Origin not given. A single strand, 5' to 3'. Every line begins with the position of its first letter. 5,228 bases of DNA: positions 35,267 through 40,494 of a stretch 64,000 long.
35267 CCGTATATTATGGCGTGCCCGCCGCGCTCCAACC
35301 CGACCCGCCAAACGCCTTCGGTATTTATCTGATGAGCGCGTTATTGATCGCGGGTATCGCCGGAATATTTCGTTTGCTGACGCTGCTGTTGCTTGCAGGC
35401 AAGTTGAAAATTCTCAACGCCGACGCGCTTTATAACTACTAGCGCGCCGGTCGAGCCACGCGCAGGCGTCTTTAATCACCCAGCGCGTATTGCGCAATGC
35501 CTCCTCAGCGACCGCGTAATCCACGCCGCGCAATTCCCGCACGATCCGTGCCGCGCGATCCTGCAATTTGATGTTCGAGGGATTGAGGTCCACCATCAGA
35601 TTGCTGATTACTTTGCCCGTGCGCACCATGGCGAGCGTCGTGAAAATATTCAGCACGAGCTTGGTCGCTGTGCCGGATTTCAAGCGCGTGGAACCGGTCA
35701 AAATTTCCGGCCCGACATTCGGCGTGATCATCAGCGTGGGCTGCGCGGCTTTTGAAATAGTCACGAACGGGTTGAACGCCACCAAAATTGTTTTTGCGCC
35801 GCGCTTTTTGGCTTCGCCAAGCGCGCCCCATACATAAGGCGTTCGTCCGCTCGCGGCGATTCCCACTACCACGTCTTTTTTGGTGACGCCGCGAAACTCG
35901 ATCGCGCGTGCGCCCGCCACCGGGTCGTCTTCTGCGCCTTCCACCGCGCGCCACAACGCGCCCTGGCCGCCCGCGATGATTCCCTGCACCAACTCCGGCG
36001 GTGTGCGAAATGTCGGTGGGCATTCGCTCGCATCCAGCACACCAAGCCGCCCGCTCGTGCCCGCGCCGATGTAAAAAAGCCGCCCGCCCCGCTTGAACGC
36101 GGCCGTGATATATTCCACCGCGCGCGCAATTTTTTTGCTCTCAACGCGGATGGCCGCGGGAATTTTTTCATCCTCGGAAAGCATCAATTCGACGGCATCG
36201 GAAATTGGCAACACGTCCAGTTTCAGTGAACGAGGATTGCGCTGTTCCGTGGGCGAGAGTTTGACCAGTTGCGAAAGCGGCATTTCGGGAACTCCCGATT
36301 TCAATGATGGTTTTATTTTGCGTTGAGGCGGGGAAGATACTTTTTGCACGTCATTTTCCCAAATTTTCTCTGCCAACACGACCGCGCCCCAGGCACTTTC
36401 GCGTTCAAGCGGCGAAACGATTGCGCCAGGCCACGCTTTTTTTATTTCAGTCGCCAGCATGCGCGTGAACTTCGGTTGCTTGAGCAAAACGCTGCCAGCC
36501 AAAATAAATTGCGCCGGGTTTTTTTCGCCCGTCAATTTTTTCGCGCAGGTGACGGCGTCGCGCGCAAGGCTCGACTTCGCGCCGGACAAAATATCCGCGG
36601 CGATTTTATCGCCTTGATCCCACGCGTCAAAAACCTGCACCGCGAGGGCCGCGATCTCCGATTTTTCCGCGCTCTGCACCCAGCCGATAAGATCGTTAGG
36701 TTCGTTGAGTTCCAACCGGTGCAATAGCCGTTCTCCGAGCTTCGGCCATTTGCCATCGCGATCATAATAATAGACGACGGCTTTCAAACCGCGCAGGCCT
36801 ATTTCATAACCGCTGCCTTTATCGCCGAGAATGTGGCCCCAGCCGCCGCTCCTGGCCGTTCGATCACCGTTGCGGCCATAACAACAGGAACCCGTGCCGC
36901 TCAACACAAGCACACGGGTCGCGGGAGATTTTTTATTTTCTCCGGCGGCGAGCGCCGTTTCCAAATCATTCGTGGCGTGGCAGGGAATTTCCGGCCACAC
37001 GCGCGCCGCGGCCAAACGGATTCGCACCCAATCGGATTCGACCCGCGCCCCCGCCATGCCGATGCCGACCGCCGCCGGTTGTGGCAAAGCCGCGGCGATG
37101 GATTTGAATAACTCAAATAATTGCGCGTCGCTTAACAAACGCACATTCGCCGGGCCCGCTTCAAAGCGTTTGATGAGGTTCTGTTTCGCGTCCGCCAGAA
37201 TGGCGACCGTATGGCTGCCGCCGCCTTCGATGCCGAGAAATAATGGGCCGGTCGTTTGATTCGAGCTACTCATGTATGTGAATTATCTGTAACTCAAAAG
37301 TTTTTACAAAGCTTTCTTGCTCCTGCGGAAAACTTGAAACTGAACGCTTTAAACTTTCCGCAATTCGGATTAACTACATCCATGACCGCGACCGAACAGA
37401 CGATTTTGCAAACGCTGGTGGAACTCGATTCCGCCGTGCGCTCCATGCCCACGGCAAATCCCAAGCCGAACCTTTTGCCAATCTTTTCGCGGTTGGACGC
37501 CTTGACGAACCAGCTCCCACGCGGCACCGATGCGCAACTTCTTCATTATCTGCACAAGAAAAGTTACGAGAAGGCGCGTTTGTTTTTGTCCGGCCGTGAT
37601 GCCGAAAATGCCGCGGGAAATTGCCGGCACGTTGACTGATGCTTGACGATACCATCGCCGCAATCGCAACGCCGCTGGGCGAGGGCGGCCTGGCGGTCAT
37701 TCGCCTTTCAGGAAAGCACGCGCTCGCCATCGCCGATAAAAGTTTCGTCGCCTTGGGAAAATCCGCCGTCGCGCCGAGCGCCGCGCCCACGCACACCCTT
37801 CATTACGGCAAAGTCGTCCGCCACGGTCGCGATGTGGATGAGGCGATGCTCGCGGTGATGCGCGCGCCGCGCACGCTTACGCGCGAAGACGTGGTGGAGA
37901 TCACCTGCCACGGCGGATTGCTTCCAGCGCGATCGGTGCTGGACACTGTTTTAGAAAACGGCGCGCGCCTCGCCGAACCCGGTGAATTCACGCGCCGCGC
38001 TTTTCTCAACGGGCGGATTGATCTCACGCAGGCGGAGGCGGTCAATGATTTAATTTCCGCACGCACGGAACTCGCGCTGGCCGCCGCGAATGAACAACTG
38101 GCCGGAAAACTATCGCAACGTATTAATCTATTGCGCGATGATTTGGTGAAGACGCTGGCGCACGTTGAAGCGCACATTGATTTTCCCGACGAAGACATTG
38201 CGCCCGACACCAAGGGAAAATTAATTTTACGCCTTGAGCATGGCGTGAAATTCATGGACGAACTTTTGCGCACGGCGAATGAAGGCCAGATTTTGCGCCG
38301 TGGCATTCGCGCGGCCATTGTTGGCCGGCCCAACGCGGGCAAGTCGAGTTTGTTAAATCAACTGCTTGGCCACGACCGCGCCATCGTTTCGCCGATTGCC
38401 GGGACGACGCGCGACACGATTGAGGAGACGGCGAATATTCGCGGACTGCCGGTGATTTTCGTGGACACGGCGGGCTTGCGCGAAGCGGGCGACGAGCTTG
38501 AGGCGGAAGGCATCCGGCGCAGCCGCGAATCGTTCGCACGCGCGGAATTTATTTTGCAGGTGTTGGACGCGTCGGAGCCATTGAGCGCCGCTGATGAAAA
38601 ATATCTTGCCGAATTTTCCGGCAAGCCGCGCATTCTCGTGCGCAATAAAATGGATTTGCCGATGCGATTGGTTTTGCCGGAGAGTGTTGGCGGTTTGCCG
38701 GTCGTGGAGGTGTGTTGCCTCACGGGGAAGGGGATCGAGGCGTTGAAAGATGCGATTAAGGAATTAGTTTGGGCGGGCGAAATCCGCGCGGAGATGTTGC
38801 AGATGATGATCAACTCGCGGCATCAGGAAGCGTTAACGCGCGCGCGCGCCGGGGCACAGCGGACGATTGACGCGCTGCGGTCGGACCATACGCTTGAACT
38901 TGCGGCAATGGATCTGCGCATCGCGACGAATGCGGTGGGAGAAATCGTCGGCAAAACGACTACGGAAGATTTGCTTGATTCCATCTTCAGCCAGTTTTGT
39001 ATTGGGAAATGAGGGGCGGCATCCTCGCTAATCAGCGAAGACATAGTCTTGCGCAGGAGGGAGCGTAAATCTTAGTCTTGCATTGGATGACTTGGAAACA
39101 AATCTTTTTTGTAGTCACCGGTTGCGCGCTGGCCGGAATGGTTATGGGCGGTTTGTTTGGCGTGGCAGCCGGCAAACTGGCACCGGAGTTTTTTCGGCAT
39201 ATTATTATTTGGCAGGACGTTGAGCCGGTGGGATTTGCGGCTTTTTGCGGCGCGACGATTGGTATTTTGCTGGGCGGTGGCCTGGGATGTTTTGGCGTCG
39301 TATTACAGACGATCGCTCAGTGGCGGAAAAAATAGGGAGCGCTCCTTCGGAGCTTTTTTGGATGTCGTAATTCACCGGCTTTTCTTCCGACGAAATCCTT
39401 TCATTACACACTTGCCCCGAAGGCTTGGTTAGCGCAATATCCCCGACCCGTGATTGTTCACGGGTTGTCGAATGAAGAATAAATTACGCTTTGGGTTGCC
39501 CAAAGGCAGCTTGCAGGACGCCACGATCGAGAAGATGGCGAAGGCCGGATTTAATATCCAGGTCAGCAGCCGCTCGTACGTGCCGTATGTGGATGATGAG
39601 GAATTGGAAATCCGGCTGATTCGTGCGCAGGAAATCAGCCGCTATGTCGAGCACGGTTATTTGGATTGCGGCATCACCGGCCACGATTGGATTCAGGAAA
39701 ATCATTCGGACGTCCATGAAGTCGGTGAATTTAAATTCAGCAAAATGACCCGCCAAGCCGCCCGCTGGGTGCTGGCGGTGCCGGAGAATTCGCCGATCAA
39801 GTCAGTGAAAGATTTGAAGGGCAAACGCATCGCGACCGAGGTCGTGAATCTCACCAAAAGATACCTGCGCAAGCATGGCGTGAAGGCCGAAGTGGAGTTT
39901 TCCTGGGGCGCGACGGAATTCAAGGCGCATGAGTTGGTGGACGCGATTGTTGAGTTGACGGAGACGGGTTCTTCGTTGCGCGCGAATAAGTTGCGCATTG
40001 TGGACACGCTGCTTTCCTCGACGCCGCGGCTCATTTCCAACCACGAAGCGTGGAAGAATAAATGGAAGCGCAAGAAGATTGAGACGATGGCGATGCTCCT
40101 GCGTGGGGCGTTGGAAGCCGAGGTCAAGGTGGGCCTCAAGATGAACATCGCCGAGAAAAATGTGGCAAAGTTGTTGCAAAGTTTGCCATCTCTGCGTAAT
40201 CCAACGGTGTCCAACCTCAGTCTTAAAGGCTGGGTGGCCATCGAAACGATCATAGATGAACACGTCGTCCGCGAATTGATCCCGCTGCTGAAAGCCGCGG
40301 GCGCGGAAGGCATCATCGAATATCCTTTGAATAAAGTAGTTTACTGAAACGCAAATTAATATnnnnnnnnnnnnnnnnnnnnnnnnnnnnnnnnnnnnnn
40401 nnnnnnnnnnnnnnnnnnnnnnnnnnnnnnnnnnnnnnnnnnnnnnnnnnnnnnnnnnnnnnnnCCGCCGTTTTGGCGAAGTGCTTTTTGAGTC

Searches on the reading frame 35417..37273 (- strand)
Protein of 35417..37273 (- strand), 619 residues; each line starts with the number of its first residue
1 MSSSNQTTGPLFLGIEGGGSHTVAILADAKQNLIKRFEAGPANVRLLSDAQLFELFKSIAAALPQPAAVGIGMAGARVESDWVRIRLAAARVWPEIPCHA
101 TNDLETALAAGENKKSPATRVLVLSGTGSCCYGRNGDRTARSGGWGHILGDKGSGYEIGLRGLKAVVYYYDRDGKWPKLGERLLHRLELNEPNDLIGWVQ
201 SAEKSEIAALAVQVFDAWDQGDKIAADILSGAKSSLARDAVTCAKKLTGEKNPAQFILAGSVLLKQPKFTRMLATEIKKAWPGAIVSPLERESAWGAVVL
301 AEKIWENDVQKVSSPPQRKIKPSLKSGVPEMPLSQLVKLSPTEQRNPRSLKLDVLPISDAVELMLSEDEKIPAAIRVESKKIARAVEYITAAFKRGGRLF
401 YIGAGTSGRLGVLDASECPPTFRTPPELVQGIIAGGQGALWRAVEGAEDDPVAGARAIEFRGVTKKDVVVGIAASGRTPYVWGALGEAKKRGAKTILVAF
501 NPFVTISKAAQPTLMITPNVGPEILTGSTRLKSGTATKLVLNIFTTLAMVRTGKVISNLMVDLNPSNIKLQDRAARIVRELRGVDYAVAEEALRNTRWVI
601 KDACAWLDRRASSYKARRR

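Call 61: search_protein_families(library=pfam, proteins=[window:35417-37273:-], max_evalue=0.00001)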
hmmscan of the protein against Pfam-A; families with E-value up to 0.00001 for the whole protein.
window:35417-37273:- (619 aa): 5 families
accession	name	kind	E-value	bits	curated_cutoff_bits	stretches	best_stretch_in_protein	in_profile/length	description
PF01869.26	BcrAD_BadFG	-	3.2e-24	86.3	31.5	1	13-301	1-271/271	BadF/BadG/BcrA/BcrD ATPase family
PF22645.1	GKRP_SIS_N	-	5.7e-18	65.2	27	1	382-485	2-109/113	Glucokinase regulatory protein N-terminal SIS domain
PF13580.11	SIS_2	-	1.3e-09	38.6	27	1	376-496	15-134/138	SIS domain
PF22198.1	GKRP_SIS_2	-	3.3e-07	30.7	27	1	378-437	3-62/191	Glucokinase regulatory protein, second SIS domain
PF01380.27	SIS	-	6.5e-06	26.4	25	0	463-543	51-127/131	SIS domain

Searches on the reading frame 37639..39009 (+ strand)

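Call 61: search_protein_families(library=pfam, proteins=[window:37639-39009:+], max_evalue=0.00001)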
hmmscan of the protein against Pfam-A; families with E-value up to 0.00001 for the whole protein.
window:37639-39009:+ (457 aa): 5 families
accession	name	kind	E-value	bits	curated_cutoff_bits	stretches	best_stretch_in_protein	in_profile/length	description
PF12631.12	MnmE_helical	-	1.5e-58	198.8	40.1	1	129-454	1-211/211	MnmE helical domain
PF10396.14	TrmE_N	-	2e-39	134.9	29.8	1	5-126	1-117/117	GTP-binding protein TrmE N-terminus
PF01926.29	MMR_HSR1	-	5e-26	91.5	21.9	1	225-337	2-113/113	50S ribosome-binding GTPase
PF02421.24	FeoB_N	-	6.8e-09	35.9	27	1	224-372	2-155/156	Ferrous iron transport protein B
PF00350.29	Dynamin_N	-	1.4e-06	28.8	27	0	226-258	2-34/168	Dynamin family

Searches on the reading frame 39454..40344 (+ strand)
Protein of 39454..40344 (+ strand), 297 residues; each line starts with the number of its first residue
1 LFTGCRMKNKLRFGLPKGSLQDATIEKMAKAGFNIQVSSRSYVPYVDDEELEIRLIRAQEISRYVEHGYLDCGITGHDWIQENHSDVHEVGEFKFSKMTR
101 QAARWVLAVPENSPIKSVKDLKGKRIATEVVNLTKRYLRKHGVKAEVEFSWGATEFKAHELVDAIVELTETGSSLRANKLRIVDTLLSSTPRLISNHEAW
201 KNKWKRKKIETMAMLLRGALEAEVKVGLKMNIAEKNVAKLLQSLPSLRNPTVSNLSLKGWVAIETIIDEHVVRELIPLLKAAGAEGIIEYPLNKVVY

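Call 61: search_protein_families(library=pfam, proteins=[window:39454-40344:+], max_evalue=0.00001)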
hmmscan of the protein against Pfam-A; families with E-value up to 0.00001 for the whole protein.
window:39454-40344:+ (297 aa): 2 families
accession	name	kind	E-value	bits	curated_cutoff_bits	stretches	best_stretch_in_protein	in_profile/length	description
PF01634.23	HisG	-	3.2e-46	157.6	25.5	1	57-217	1-157/158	ATP phosphoribosyltransferase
PF08029.16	HisG_C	-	1.1e-22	80.3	23.5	1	222-294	1-73/73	HisG, C-terminal domain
